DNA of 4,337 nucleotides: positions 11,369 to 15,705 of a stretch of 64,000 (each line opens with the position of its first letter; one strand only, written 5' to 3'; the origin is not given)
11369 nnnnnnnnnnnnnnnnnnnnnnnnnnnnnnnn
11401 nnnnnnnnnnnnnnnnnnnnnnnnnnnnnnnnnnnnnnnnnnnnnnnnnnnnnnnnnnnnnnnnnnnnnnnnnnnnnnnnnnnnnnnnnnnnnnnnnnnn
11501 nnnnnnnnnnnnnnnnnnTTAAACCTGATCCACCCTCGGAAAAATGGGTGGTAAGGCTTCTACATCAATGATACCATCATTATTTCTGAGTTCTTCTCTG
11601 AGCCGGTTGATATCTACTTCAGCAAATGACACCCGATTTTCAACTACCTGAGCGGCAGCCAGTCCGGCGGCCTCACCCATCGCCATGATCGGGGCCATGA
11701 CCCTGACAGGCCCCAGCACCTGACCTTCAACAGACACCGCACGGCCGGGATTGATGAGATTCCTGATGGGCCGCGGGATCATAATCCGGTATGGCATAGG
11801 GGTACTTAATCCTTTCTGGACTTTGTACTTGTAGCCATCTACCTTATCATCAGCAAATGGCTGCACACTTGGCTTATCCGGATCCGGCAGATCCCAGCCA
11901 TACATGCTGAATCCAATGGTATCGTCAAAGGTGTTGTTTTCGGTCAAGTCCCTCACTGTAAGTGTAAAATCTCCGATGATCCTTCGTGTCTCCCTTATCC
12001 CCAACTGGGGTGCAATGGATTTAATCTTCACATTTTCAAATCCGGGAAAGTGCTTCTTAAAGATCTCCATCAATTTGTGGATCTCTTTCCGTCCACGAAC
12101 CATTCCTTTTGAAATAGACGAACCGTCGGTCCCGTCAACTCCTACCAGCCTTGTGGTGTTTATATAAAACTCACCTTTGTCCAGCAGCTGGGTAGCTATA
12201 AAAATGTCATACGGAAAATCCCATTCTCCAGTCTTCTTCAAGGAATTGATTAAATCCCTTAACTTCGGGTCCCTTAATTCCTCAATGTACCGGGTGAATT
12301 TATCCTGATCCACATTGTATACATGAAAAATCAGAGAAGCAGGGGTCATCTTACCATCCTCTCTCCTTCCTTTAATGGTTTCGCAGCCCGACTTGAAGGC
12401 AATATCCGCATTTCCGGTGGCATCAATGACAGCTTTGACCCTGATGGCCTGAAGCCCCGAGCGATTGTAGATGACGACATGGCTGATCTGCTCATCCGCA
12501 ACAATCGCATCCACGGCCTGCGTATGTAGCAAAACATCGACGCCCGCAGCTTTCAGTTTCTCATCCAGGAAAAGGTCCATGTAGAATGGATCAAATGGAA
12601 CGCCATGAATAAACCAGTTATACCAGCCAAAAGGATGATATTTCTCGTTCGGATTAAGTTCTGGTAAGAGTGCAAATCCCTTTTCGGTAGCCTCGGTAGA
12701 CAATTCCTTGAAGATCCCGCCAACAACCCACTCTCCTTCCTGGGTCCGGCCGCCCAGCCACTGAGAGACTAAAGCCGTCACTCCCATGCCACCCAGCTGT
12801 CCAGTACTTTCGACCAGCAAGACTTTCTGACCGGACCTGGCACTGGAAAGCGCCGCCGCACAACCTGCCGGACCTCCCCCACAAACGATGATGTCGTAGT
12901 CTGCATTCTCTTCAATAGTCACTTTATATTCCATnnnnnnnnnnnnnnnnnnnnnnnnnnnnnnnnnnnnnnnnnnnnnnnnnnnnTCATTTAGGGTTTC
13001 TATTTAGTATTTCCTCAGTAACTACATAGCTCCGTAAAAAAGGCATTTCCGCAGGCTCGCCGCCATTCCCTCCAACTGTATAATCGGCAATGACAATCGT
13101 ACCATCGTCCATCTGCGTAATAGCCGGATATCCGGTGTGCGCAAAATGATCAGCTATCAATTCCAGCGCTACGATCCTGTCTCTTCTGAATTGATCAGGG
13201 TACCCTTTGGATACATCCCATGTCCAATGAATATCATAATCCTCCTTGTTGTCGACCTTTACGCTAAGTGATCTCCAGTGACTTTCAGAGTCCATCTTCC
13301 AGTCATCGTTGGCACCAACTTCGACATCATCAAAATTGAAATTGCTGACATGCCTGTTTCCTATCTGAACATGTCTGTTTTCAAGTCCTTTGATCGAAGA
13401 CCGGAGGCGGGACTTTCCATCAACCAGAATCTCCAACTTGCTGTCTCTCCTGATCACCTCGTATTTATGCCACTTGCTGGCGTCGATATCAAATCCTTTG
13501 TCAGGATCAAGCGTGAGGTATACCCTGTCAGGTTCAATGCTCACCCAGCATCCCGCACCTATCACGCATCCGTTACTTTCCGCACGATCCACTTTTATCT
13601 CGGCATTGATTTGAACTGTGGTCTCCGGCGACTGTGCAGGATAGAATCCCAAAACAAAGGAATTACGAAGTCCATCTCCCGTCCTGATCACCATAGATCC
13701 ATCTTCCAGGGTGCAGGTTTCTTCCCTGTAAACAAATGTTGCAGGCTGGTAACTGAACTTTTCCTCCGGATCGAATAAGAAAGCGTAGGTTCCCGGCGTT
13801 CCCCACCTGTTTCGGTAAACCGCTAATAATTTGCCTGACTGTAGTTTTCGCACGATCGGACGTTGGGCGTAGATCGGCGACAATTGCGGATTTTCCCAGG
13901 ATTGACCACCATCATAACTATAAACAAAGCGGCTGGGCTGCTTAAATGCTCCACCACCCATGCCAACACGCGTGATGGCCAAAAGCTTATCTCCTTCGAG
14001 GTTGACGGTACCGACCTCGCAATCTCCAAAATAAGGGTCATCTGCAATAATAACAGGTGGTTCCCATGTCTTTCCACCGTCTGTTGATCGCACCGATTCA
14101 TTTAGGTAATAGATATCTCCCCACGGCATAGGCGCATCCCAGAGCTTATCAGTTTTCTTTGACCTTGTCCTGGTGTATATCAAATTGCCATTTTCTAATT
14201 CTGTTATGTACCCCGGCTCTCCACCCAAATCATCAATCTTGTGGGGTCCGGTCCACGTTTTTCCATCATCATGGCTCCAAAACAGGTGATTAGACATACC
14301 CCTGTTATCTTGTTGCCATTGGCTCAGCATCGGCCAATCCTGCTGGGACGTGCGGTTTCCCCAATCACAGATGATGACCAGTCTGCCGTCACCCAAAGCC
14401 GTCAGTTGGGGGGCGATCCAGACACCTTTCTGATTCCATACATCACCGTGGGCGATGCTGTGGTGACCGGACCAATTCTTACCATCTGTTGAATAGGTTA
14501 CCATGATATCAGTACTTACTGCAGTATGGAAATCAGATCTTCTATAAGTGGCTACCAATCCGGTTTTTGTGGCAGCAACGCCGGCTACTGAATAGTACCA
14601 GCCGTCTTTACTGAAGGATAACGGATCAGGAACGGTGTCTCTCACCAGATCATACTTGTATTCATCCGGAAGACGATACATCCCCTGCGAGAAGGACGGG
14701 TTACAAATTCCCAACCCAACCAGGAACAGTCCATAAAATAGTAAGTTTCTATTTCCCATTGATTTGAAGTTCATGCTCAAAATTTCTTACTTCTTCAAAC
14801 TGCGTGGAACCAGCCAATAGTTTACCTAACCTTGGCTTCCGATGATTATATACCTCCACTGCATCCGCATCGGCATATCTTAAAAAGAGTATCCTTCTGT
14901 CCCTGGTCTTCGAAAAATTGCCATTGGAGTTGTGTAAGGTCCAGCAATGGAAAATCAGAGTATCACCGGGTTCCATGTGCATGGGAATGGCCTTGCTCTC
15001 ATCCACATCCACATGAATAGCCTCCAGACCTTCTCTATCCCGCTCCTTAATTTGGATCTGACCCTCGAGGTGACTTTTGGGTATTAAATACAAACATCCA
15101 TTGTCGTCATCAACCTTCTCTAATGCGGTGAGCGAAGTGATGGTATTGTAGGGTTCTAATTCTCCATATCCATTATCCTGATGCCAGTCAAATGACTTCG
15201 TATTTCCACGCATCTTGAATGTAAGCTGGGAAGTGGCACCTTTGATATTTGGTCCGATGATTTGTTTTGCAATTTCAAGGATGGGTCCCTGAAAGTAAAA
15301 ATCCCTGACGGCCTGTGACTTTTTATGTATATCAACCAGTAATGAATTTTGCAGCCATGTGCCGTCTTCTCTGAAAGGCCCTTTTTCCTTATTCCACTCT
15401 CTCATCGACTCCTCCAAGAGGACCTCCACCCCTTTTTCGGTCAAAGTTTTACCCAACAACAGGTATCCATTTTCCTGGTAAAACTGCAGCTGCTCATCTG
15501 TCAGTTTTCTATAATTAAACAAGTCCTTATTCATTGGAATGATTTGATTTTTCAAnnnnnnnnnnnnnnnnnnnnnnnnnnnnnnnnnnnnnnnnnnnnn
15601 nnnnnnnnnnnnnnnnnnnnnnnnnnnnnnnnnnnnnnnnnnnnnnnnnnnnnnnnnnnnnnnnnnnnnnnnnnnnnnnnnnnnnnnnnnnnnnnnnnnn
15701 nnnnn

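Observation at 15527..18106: Periplasmic NanM-like mutarotase propeller fused in one ORF to an SSS-family transporter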

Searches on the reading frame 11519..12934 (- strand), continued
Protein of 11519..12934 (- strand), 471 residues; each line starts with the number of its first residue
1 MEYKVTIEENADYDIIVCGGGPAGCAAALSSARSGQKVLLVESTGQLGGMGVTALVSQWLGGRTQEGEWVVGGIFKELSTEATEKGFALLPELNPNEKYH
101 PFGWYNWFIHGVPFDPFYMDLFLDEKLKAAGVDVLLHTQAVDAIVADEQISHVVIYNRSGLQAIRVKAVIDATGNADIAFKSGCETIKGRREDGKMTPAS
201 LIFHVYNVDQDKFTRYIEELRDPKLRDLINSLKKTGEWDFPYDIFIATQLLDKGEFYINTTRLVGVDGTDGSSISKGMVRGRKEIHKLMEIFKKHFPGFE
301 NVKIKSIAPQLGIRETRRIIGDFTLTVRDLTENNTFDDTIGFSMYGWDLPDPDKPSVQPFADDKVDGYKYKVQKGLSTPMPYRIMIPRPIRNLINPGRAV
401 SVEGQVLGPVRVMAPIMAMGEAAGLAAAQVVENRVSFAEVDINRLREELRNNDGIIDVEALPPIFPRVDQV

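Call 82: predict_structure(alignment_id=A3)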
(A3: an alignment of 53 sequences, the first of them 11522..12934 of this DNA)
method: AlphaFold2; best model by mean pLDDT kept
length: 471 residues; sequences in the alignment: 53
mean_pLDDT: 85.2   pTM: 0.90
mean pLDDT of the five models: 85.2, 84.7, 84.2, 82.5, 79.7
residues with pLDDT >= 90: 228; 70-90: 192; 50-70: 40; < 50: 11
segments of 3 or more residues with pLDDT < 50: 107-109, 346-348, 406-410
pLDDT, mean of each block of 10 residues (from residue 1): 83 95 94 98 84 69 80 91 94 82 65 87 97 96 96 95 97 86 85 77 94 93 89 94 86 91 79 92 94 97 92 78 82 83 59 74 73 72 91 81 57 76 97 97 93 81 65 55
secondary structure, 60 per line:
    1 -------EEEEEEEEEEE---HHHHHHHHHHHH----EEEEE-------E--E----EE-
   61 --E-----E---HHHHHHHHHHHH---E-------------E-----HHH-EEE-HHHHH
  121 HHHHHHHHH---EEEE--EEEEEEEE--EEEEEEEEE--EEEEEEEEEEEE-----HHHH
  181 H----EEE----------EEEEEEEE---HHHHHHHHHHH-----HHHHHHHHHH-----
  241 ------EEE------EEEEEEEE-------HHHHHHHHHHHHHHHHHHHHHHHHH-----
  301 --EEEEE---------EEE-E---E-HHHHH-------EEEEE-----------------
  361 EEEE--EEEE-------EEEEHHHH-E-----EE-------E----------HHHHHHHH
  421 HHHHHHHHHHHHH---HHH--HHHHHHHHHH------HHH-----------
elements in order: E8-18 H22-33 E38-42 H73-84 E112-114 H116-129 E133-136 E139-146 E149-157 E160-171 H177-181 E186-188 E199-206 H210-220 H226-235 E247-249 E256-263 H271-295 E303-307 E317-319 H327-331 E339-343 E361-364 E367-370 E378-381 H382-385 H413-433 H442-451

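Call 84: fold_search(model_id=the predicted structure, library=pdb)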
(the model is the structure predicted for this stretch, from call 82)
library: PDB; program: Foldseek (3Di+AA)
matches with E <= 10: 1981; with E <= 0.001: 1433
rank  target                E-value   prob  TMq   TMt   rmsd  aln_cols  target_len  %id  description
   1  3oz2                  4.7e-15  1.00  0.44  0.51  12.3       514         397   14  Crystal structure of a geranylgeranyl bacteriochlorophyll reductase-like (Ta0516) from Thermoplasma acidophilum at 1.60  (released 2010-10-27)
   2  6aio_B                9.5e-14  1.00  0.41  0.49  10.1       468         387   13  Crystal structure of p-nitrophenol 4-monooxygenase PnpA from Pseudomonas putida DLL-E4 (released 2018-10-31)
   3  3e1t                  2.8e-13  1.00  0.45  0.48  10.6       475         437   13  Structure and action of the myxobacterial chondrochloren halogenase CndH, a new variant of FAD-dependent halogenases (released 2009-02-24)
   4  6ain_B                5.1e-13  1.00  0.41  0.48  10.1       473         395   11  Crystal structure of p-nitrophenol 4-monooxygenase PnpA from Pseudomonas putida DLL-E4 (released 2018-10-31)
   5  6aio_A                6.4e-13  1.00  0.43  0.51   8.4       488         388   12  Crystal structure of p-nitrophenol 4-monooxygenase PnpA from Pseudomonas putida DLL-E4 (released 2018-10-31)
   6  6ain_A                7.3e-13  1.00  0.40  0.47  10.3       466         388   13  Crystal structure of p-nitrophenol 4-monooxygenase PnpA from Pseudomonas putida DLL-E4 (released 2018-10-31)
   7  5bul                  2.6e-12  1.00  0.43  0.51   9.3       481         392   14  Structure of flavin-dependent brominase Bmp2 triple mutant Y302S F306V A345W (released 2016-03-09)
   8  8zop                  3.2e-12  1.00  0.43  0.49   9.9       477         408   15  Structure of FasV in complex with FAD (released 2025-04-02)
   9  5vqb_A                3.2e-12  1.00  0.40  0.40  10.9       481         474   12  Crystal structure of rifampin monooxygenase from Streptomyces venezuelae, complex with FAD (released 2017-08-16)
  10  1yq3_A                5.2e-12  1.00  0.37  0.30  14.1       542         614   11  Avian respiratory complex ii with oxaloacetate and ubiquinone (released 2005-12-20)
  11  5bva                  5.6e-12  1.00  0.45  0.52   9.0       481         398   13  Structure of flavin-dependent brominase Bmp2 (released 2016-03-09)
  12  8a8o_A                6.7e-12  1.00  0.40  0.35  14.2       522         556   14  PAPS reductase from Methanothermococcus thermolithotrophicus refined to 1.45 A (released 2023-04-26)
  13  2qa1                  7.5e-12  1.00  0.38  0.37   6.9       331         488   13  Crystal structure of PgaE, an aromatic hydroxylase involved in angucycline biosynthesis (released 2007-08-14)
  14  1y56_B                9.0e-12  1.00  0.38  0.46  12.3       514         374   12  Crystal structure of L-proline dehydrogenase from P.horikoshii (released 2005-07-26)
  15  4opl                  1.1e-11  1.00  0.43  0.45  11.0       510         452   13  Constructing tailored isoprenoid products by structure-guided modification of geranylgeranyl reductase. (released 2014-07-09)
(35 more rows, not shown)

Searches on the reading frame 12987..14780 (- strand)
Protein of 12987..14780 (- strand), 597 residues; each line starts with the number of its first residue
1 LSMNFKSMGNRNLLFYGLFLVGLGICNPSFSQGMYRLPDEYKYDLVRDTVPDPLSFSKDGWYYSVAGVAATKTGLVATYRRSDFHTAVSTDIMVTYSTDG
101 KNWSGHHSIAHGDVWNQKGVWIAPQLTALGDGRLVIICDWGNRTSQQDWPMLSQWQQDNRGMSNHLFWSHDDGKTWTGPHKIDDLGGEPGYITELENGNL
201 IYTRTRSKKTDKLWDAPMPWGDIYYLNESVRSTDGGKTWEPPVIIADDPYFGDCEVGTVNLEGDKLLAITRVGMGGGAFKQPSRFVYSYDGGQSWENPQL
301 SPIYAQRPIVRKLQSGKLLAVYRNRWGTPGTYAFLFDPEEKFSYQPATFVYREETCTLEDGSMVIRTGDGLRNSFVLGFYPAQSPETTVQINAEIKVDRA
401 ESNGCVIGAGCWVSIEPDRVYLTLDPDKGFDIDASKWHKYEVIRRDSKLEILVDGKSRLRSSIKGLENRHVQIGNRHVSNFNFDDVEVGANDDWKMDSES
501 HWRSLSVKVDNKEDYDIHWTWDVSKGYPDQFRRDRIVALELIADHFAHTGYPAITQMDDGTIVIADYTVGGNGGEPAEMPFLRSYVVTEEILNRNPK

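Call 6: search_protein_families(library=pfam, proteins=[window:12987-14780:-], max_evalue=0.001)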
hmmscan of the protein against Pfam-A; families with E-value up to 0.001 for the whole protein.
window:12987-14780:- (597 aa): 2 families
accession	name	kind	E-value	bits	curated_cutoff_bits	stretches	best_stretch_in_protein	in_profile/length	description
PF13088.12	BNR_2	-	7.5e-11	42.3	31.4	1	232-329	25-127/277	BNR repeat-like domain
PF02012.26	BNR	-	1.3e-05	24.9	27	0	231-240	2-11/12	BNR/Asp-box repeat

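Call 50: search_solved_structures(query=window:12990-14780:-, max_evalue=0.01, show_alignments=1)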
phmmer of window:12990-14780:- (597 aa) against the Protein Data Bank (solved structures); distinct sequences matched with E-value up to 0.01: 0.

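Call 59: search_protein_families(library=ncbifam, proteins=[window:12987-14780:-], max_evalue=0.001)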
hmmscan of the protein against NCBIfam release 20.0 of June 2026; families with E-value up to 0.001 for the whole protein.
window:12987-14780:- (597 aa): 0 families

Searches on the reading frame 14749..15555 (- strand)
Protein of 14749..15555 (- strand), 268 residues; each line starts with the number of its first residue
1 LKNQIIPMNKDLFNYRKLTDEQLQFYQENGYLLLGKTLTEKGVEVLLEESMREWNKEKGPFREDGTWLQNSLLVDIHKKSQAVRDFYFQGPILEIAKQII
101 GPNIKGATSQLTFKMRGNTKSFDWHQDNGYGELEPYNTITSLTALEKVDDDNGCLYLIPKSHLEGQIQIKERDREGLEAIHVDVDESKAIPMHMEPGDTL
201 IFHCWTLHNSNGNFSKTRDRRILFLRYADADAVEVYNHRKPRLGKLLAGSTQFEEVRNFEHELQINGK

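Call 6: search_protein_families(library=pfam, proteins=[window:14749-15555:-], max_evalue=0.001)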
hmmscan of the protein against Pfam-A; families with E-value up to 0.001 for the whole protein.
window:14749-15555:- (268 aa): 1 family
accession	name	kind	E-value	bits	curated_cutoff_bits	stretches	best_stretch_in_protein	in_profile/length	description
PF05721.19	PhyH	-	2.7e-26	93.6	22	1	26-221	1-212/213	Phytanoyl-CoA dioxygenase (PhyH)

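Call 52: search_solved_structures(query=window:14752-15555:-, max_evalue=0.01)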
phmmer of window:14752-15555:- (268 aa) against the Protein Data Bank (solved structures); distinct sequences matched with E-value up to 0.01: 21.
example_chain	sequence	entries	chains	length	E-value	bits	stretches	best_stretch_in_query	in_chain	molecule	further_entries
2a1x_A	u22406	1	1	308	1.8e-12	50.5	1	16-232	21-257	Phytanoyl-CoA dioxygenase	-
4xbz_A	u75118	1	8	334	1.8e-09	40.6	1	91-232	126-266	EvdO1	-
5epa_A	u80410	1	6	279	2.4e-09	40.3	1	17-235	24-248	SnoK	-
9c9n_A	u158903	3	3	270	1.6e-08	37.6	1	84-236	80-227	Fe/2-OG dependent dioxygenase MysH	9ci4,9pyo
9pze_A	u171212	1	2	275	1.7e-08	37.5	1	84-236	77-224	Fe/2-OG dependent dioxygenase MysH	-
3emr_A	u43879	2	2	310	6.1e-07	32.4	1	3-163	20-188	EctD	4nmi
3gja_A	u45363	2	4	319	1.9e-05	27.5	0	184-236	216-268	CytC3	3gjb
5nch_A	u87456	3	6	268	3.3e-05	26.7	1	17-229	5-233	Leucine hydroxylase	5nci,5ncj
6zyk_A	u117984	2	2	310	5.2e-05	26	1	89-217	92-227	Monooxygenase | Uncharacterized protein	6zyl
6ec3_A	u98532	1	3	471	0.00016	24.5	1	75-228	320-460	Methyltransferase domain-containing protein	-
7dzz_A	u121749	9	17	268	0.00054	22.7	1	18-169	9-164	Phytanoyl-CoA dioxygenase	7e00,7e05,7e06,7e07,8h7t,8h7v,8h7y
7e01_A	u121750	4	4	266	0.00057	22.6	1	18-169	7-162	Phytanoyl-CoA dioxygenase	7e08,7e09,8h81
4xab_A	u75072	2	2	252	0.00072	22.3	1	123-232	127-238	EvdO2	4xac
4mhr_A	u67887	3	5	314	0.00073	22.3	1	73-227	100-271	Ectoine hydroxylase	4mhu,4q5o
7dt0_A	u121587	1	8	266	0.00078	22.2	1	18-169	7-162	Phytanoyl-CoA dioxygenase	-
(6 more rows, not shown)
